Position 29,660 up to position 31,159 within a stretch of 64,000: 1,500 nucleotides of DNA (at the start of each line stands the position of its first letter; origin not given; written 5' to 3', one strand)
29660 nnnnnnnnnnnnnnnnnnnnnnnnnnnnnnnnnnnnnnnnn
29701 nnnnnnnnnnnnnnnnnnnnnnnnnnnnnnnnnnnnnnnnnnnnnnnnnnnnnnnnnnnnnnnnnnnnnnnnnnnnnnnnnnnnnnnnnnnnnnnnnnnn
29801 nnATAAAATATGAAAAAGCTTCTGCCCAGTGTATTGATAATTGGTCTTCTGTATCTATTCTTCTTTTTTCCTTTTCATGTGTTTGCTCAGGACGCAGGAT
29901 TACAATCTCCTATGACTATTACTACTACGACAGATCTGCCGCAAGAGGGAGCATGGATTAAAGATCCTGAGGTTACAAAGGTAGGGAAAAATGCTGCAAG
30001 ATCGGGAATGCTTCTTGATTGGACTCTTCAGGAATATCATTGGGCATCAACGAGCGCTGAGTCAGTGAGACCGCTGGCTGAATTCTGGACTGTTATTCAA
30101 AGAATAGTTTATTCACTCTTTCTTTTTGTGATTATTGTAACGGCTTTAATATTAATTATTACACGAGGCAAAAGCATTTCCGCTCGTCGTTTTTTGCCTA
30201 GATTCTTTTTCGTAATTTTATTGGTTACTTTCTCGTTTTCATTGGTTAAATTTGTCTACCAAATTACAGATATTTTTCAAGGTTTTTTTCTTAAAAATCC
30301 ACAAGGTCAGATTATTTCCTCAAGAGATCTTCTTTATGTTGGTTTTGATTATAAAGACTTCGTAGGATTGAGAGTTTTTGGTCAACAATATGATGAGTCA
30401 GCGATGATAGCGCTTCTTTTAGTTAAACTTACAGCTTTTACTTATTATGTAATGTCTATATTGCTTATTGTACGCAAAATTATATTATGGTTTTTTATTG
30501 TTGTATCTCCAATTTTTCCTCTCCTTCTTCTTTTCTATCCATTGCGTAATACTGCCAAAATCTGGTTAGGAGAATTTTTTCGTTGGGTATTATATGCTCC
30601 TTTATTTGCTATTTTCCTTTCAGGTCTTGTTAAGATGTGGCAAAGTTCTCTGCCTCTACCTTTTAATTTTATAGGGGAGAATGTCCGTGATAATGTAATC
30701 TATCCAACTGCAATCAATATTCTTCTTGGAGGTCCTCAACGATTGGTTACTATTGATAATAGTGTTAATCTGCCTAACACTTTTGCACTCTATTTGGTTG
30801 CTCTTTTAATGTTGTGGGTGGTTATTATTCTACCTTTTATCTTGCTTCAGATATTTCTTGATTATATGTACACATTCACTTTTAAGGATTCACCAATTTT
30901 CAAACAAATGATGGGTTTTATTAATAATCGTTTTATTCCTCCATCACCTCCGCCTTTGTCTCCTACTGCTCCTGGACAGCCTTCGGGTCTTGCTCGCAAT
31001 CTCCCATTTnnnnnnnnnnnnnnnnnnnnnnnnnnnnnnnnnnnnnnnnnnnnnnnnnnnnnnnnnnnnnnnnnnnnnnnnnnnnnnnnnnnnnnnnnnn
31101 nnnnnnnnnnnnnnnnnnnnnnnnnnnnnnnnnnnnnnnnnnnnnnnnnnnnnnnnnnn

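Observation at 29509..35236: VirB2-like mini-protein plus giant VirB6-like polytopic protein with a 1400-aa repeat extension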

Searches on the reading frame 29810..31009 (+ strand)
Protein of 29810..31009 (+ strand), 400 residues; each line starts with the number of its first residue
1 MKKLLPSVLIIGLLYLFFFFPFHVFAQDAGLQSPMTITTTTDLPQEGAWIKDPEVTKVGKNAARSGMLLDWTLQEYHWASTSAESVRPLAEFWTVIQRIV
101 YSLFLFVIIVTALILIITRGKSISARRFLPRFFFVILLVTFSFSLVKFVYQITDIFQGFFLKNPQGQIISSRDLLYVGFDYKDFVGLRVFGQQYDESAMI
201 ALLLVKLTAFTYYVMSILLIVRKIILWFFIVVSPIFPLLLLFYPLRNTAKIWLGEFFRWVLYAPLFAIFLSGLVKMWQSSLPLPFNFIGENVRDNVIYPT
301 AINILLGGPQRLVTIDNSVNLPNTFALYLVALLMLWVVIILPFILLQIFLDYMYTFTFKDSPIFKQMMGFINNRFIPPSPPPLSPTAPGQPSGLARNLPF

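Call 12: search_protein_families(library=pfam, proteins=[window:29810-31009:+], max_evalue=1)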
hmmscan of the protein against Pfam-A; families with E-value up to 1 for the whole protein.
window:29810-31009:+ (400 aa): 2 families
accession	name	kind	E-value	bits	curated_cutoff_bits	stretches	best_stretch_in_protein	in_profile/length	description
PF04610.19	TrbL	-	1e-05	25.8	25.9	1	108-278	3-181/215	TrbL/VirB6 plasmid conjugal transfer protein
PF04835.17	Pox_A9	-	0.064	13.8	22.8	1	91-119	21-49/53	A9 protein conserved region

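Call 32: search_solved_structures(query=window:29810-31009:+, max_evalue=10)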
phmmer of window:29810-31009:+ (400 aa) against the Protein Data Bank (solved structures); distinct sequences matched with E-value up to 10: 2.
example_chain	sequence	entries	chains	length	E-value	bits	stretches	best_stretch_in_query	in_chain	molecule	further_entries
9uzo_D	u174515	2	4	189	0.3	13.3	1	195-253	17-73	Protein OPG107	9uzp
4wz0_A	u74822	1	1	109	0.74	12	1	26-101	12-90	E3 ubiquitin-protein ligase LubX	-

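Call 34: search_protein_representatives(protein=window:29810-31009:+)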
Query: 400 residues. Proteins with E-value up to 0.001 (for the whole library): 667; up to 1e-10: 301; up to 1e-30: 230. The best 150 are listed.
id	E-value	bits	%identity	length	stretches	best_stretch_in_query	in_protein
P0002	3.4e-233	790.3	94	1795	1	11-400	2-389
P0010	9.7e-169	578.1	68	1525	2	32-400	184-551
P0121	5.6e-165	565.7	72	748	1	35-400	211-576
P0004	8.3e-165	565.1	67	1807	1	9-400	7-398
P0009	2.7e-163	560.1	68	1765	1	1-400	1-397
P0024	2.8e-163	560.1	68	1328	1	3-400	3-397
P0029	4.3e-152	523.3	64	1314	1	9-400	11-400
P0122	1.3e-131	455.8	58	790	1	3-400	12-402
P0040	1.5e-129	449.0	58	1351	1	3-400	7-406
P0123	2.8e-129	448.1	59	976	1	1-400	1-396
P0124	1.4e-127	442.5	59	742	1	9-400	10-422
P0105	6.6e-127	440.3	59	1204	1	41-400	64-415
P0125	4.3e-126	437.6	55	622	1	7-400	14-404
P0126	1.3e-125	436.1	58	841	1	43-400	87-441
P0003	2.2e-125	435.3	56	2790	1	38-400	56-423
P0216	1.5e-73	264.6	37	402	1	4-373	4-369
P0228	7.5e-61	222.8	39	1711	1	20-400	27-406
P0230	5.2e-59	216.7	39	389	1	8-365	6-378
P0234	3.5e-58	214.0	37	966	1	12-400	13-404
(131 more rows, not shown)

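Call 36: search_solved_structures(query=A1, max_evalue=10)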
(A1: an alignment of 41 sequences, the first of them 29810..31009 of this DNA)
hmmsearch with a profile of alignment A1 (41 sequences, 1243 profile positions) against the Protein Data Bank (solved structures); distinct sequences matched with E-value up to 10: 23.
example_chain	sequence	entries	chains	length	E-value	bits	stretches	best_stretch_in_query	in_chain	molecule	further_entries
9dn6_A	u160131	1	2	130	0.012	16.5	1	972-1084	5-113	De novo designed IR agonist RF-405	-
7xge_A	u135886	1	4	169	0.015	16.2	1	1024-1160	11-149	BCL-xL and MCL-1 dual binder 2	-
7xgf_A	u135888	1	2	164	0.016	16.1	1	1024-1159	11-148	BCL-xL and MCL-1 dual inhibitor 2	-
7xgg_A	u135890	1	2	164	0.034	15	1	1034-1158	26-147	BCL-xL and MCL-1 dual inhibitor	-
7jh5_A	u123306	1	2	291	0.035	14.9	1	543-721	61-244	Co-LOCKR: de novo designed protein switch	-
7cbc_A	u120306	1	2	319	0.041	14.7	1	543-721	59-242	De novo designed switch protein caging a hemagglutinin binder (sCageHA267_1S)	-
9r1k_A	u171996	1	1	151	0.047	14.5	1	596-718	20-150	sc-apCC-4-A7F-1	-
9r1n_A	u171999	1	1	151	0.048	14.5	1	596-718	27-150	sc-apCC-4-DPH-2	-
9r1j_A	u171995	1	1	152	0.094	13.5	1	595-718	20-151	sc-apCC-4-NR-1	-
8a3k_UNK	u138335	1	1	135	0.099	13.4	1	596-718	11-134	sc-apCC-4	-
9dni_A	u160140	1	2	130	0.23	12.2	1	975-1079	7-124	De novo designed IR agonist ""S2-F1-S1""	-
5cwc_A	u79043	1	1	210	0.32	11.8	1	589-687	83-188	Designed helical repeat protein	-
5gox_A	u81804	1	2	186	0.38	11.5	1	560-705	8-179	DNA repair protein RAD50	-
7jrq_A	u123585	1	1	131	0.47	11.2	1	567-683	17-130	MPP1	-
9r1m_A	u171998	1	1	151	0.83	10.4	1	623-721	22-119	sc-apCC-4-LMF-1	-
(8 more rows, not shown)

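Call 39: search_protein_families(library=pfam, alignment_id=A2, max_evalue=0.01)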
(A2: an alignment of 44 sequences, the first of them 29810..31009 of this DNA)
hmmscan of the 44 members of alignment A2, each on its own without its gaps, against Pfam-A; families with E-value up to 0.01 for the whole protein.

A. member 1, window:29810-31009:+ (400 aa): 1 family
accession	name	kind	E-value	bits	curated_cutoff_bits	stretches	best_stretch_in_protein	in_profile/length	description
PF04610.19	TrbL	-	1e-05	25.8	25.9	1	108-278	3-181/215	TrbL/VirB6 plasmid conjugal transfer protein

B. families by the number of members that match (of 44 scanned): 8 families
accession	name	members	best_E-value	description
PF04610.19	TrbL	11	8e-06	TrbL/VirB6 plasmid conjugal transfer protein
PF18289.6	HU-CCDC81_euk_2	2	0.0015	CCDC81 eukaryotic HU domain 2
PF16101.10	PRIMA1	1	0.00016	Proline-rich membrane anchor 1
PF13545.12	HTH_Crp_2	1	0.0011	Crp-like helix-turn-helix domain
PF21120.3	MCM_WH_arc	1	0.0026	Archaeal MCM, winged-helix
PF00619.27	CARD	1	0.0032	Caspase recruitment domain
PF10180.14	WKF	1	0.0034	WKF domain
PF22798.2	DUF5817_CT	1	0.0072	DUF5817, C-terminal domain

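Call 40: predict_structure(alignment_id=A1)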
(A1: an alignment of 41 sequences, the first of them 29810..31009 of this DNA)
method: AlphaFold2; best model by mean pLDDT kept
length: 400 residues; sequences in the alignment: 41
mean_pLDDT: 72.0   pTM: 0.65
mean pLDDT of the five models: 72.0, 71.0, 70.9, 60.0, 59.9
residues with pLDDT >= 90: 37; 70-90: 231; 50-70: 61; < 50: 71
segments of 3 or more residues with pLDDT < 50: 23-41, 282-302, 306-314, 382-400
pLDDT, mean of each block of 10 residues (from residue 1): 80 84 42 37 66 84 89 68 57 82 87 82 73 86 84 81 76 72 75 79 88 92 83 78 78 84 89 79 41 39 45 54 78 91 90 71 70 59 46 42
secondary structure, 60 per line:
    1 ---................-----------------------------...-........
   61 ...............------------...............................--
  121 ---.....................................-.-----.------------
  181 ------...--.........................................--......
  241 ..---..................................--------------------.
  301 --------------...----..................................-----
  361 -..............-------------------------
elements in order: H4-19 E49-51 H53-75 H88-118 H124-160 E187-189 H192-232 H235-242 H246-279 H322-355 H362-375

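Call 51: find_related_loci(query=A2, collection=genome_contigs, flank=10000)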
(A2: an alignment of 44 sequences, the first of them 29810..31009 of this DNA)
Query A2 (400 aa) in genome_contigs; peptide patterns used: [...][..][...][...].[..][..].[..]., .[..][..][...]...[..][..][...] (x = any residue, [..] = any of these).
389 stretches matched a pattern; 327 encode a relative of the query (tblastn E <= 1e-3); the best 80 are kept; 80 distinct loci.
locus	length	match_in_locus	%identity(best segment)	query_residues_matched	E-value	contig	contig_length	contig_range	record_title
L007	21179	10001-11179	67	1-400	4e-168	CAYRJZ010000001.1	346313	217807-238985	MAG TPA_asm: uncultured Gammaproteobacteria bacterium isolate SRP170004_co1_576 genome assembly, contig: NODE_25_length_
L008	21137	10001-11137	65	12-400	5e-164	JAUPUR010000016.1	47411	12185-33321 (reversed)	MAG: Patescibacteria group bacterium isolate erpe_2018_sw_18hr_WHONDRS-SW48-000091_B_bin.71 scaffold_55176, whole genome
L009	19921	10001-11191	67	1-400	1e-160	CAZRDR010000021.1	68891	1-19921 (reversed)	MAG TPA_asm: uncultured Gammaproteobacteria bacterium isolate SRP135725_co2_727 genome assembly, contig: k141_4576658, w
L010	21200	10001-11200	67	1-400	2e-159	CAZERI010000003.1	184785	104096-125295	MAG TPA_asm: uncultured Gammaproteobacteria bacterium isolate SRP278252_co1_729 genome assembly, contig: NODE_56_length_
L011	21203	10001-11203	66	1-399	8e-159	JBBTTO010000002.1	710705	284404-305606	MAG: Patescibacteria group bacterium isolate H52-bin062_1 H52_bin062_1_000000000002, whole genome shotgun sequence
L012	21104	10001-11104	63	36-400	2e-155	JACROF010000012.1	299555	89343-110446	MAG: Candidatus Levyibacteriota bacterium isolate NC_groundwater_1954_Pr3_S-0.2um_39_3 scaffold_49882, whole genome shot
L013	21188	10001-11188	55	1-400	1e-139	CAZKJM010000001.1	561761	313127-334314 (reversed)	MAG TPA_asm: uncultured Gammaproteobacteria bacterium isolate binchicken_co20_415 genome assembly, contig: NODE_8_length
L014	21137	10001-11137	57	13-400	8e-138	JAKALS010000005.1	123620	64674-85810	MAG: bacterium isolate WY5.bin132 NODE_219_length_123620_cov_6.550169, whole genome shotgun sequence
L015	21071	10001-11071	58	46-400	2e-136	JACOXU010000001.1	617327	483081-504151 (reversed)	MAG: Candidatus Levyibacteriota bacterium isolate NC_groundwater_161_Ag_S-0.1um_37_19 S4_GD2017_2_S1_scaffold_10, whole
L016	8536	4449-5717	53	1-400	6e-135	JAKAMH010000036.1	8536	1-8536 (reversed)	MAG: bacterium isolate WY5.bin164 NODE_15198_length_8536_cov_1.132477, whole genome shotgun sequence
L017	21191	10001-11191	54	1-400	3e-132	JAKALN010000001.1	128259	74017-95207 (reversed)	MAG: bacterium isolate WY5.bin128 NODE_199_length_128259_cov_9.479966, whole genome shotgun sequence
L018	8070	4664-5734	57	46-400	3e-131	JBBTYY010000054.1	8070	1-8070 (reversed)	MAG: Patescibacteria group bacterium isolate H52-bin050_1 H52_bin050_1_000000000054, whole genome shotgun sequence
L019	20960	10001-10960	61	46-368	2e-130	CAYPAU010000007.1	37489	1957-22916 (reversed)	MAG TPA_asm: uncultured Gammaproteobacteria bacterium isolate SRP269290_co3_1059 genome assembly, contig: NODE_922_lengt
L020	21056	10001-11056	57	46-400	8e-130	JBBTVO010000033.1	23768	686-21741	MAG: Patescibacteria group bacterium isolate H51-bin110_1 H51_bin110_1_000000000033, whole genome shotgun sequence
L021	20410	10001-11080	56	35-400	8e-130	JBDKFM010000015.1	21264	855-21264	MAG: Candidatus Parcubacteria bacterium isolate farmington_2019_sw_WHONDRS-S19S_0053_A_bin.46 scaffold_0000675, whole ge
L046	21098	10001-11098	53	1-374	1e-122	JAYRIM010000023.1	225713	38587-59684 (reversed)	MAG: Candidatus Levyibacteriota bacterium isolate SZ_szas25bin.53 k141_1259646, whole genome shotgun sequence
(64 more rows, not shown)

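Call 56: search_protein_families(library=pfam, proteins=[L046:4866-7166:-, L046:7218-9050:-, L046:9101-9901:+, L046:13384-14910:+, L046:14954-16798:+, L046:16840-18615:+, L046:2672-3940:-, L046:4135-4866:-, L046:19069-20292:-], max_evalue=0.001)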
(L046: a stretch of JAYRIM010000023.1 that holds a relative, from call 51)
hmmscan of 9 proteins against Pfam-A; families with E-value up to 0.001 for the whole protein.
L046:4866-7166:- (766 aa): 2 families
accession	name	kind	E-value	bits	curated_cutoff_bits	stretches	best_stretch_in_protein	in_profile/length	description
PF04865.19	Baseplate_J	-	3.7e-07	30.1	21.1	1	473-571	20-110/255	Baseplate J-like protein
PF21110.3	GlxA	-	1.4e-05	26.1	27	1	475-563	1-97/105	GlxA beta barrel domain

L046:7218-9050:- (610 aa): 2 families
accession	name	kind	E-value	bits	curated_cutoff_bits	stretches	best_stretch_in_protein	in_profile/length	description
PF01411.24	tRNA-synt_2c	-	1.3e-115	387.5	30.3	1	6-450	1-436/552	tRNA synthetases class II (A)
PF07973.19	tRNA_SAD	-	2.3e-12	47.1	24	1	556-605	3-44/44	Threonyl and Alanyl tRNA synthetase second additional domain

L046:9101-9901:+ (266 aa): 1 family
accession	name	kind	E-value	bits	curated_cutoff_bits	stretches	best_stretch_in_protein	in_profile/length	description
PF00459.30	Inositol_P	-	2.2e-48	165.5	27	1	18-239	20-249/271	Inositol monophosphatase family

L046:13384-14910:+ (508 aa): 1 family
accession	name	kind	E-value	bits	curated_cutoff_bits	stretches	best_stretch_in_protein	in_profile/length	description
PF00082.27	Peptidase_S8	-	1.3e-59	202.3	21.8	1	182-432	2-274/288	Subtilase family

L046:14954-16798:+ (614 aa): 2 families
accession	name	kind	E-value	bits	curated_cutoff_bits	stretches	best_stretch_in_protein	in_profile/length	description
PF00082.27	Peptidase_S8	-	9.5e-59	199.5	21.8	1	168-396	2-271/288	Subtilase family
PF17210.9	SdrD_B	-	5.7e-09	36.6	29.7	1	487-546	6-67/112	SdrD B-like domain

L046:16840-18615:+ (591 aa): 8 families
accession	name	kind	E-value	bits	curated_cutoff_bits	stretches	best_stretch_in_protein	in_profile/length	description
PF00009.33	GTP_EFTU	-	2.2e-53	181.1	26.5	1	8-186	2-188/188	Elongation factor Tu GTP binding domain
PF06421.17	LepA_C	-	8.5e-35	119.6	29.7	1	484-589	1-106/107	GTP-binding protein LepA C-terminus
PF00679.30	EFG_C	-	2.1e-20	73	27.9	1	396-479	2-85/89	Elongation factor G C-terminus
PF03144.31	GTP_EFTU_D2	-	3.3e-13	50.3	30.3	1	209-278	1-72/73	Elongation factor Tu domain 2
PF14492.12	EFG_III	-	5e-07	30.1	27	1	306-379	1-71/75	Elongation Factor G, domain III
PF00071.28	Ras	-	1.1e-05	25.5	21.6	1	51-184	24-160/162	Ras family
PF22042.2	EF-G_D2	-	5.6e-05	23.6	27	1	195-260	2-66/84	Elongation factor G domain 2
PF01926.29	MMR_HSR1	-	0.00033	21.2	21.9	0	13-136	3-113/113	50S ribosome-binding GTPase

L046:2672-3940:- (422 aa): 3 families
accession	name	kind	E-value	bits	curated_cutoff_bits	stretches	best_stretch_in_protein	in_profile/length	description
PF02885.22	Glycos_trans_3N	-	1.7e-10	40.9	26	1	9-70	2-63/63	Glycosyl transferase family, helical bundle domain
PF07831.19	PYNP_C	-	2.2e-09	37.3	27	1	356-415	2-68/75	Pyrimidine nucleoside phosphorylase C-terminal domain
PF00591.27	Glycos_transf_3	-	1.6e-08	34.9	27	1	79-152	4-80/253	Glycosyl transferase family, a/b domain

L046:4135-4866:- (243 aa): 1 family
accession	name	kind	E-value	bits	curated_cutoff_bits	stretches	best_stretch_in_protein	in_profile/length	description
PF04203.18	Sortase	-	3e-23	82.3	26.6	1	113-241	1-124/125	Sortase domain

L046:19069-20292:- (407 aa): 2 families
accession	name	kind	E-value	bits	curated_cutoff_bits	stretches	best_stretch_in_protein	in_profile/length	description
PF18911.6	PKD_4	-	5.7e-07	29.9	27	1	262-342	11-80/85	PKD domain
PF00801.26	PKD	-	5.4e-06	26.8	23.5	1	265-339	11-74/80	PKD domain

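Call 85: find_encoding_contigs(protein=P0228, flank=10000, max_places=1)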
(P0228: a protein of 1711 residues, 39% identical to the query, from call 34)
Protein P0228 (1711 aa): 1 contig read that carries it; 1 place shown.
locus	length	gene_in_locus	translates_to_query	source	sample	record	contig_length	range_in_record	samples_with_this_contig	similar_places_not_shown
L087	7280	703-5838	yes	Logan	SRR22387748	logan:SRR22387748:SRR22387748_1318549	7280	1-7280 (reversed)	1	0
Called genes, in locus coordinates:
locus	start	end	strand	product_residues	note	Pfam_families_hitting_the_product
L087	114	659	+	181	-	PF00588:SpoU_methylase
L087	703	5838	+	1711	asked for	PF09339:HTH_IclR (faint)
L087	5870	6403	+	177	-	-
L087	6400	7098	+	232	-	-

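Call 86: find_encoding_contigs(protein=P0234, flank=10000, max_places=1)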
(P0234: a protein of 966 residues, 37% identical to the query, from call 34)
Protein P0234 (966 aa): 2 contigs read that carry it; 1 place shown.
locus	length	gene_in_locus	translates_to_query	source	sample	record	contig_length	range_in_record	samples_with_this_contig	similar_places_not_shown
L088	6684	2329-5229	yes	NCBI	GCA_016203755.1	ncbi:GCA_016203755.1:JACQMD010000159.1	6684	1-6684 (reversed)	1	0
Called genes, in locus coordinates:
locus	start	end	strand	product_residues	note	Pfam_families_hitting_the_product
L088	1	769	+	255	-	PF02096:60KD_IMP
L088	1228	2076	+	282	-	PF04932:Wzy_C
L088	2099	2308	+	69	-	-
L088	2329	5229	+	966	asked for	-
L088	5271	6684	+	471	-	?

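Call 87: search_protein_families(library=pfam, proteins=[L088:2099-2305:+, L088:5271-6683:+, L088:2329-5226:+, L087:5870-6400:+, L087:6400-7095:+, L087:703-5835:+], max_evalue=0.01)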
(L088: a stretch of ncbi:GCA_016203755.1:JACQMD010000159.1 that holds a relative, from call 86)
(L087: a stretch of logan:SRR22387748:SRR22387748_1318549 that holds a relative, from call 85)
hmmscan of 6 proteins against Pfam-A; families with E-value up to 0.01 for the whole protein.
L088:2099-2305:+ (69 aa): 0 families

L088:5271-6683:+ (471 aa): 0 families

L088:2329-5226:+ (966 aa): 3 families
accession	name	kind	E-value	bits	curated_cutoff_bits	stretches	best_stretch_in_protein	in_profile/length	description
PF18289.6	HU-CCDC81_euk_2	-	0.0019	18.6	26.1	0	598-619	7-28/75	CCDC81 eukaryotic HU domain 2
PF21120.3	MCM_WH_arc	-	0.0026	18.2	26.1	0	569-587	30-48/63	Archaeal MCM, winged-helix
PF22798.2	DUF5817_CT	-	0.0072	16.6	29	0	703-722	18-37/54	DUF5817, C-terminal domain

L087:5870-6400:+ (177 aa): 0 families

L087:6400-7095:+ (232 aa): 0 families

L087:703-5835:+ (1711 aa): 6 families
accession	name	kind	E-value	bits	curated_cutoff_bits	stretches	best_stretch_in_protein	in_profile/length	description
PF04545.22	Sigma70_r4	-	1e-05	25.4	24.1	0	929-946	24-41/50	Sigma-70, region 4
PF09339.16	HTH_IclR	-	3.3e-05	24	22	0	1464-1485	21-42/52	IclR helix-turn-helix domain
PF01978.25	TrmB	-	5.8e-05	23.3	25.6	0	555-583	17-45/68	Sugar-specific transcriptional regulator TrmB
PF24225.1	DUF7441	-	0.00012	22.4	27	0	1530-1563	31-66/68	Domain of unknown function (DUF7441)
PF13730.12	HTH_36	-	0.00048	20.3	25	0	1464-1485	28-49/55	Helix-turn-helix domain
PF08279.18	HTH_11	-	0.0085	16.4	25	0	69-101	1-33/55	HTH domain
